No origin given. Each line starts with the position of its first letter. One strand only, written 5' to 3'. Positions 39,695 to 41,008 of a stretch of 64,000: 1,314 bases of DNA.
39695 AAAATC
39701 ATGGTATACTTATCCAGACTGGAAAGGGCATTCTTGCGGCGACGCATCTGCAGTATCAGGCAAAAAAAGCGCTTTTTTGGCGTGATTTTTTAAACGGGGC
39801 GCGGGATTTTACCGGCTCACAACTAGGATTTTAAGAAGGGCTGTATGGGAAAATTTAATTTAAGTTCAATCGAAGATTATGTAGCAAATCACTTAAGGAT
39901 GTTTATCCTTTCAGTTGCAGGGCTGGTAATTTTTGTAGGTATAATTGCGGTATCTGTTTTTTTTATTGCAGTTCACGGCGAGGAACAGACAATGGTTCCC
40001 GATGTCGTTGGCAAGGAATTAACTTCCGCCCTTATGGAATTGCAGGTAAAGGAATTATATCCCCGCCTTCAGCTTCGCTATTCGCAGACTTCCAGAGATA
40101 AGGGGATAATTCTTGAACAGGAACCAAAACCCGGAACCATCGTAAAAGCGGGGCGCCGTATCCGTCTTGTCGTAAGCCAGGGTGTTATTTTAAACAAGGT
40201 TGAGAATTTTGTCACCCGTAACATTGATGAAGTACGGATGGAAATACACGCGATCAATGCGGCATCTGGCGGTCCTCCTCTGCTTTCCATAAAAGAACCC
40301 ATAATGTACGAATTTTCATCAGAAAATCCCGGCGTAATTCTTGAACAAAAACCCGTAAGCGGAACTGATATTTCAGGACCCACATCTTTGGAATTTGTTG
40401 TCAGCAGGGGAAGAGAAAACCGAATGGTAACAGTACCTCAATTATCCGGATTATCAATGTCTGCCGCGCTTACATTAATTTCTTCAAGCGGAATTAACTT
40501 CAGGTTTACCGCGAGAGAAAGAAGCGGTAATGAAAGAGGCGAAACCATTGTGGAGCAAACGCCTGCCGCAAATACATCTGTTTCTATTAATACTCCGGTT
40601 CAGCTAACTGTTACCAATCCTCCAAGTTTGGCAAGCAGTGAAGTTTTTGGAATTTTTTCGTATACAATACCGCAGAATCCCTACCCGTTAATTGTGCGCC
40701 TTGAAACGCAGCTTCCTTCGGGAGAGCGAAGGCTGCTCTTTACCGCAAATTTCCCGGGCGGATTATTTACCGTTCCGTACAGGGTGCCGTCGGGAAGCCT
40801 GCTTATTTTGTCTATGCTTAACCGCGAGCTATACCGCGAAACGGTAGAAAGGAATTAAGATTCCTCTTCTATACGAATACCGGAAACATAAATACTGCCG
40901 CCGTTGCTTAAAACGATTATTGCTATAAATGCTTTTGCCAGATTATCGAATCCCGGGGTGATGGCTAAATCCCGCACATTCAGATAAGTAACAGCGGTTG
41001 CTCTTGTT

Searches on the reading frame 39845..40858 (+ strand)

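Call 85: search_protein_families(library=pfam, proteins=[window:39845-40858:+], max_evalue=0.00001)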
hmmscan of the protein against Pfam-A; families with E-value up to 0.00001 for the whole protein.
window:39845-40858:+ (337 aa): 1 family
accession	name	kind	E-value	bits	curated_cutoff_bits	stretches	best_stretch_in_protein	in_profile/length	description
PF03793.24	PASTA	-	8.2e-26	90.2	23.2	2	51-112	3-64/64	PASTA domain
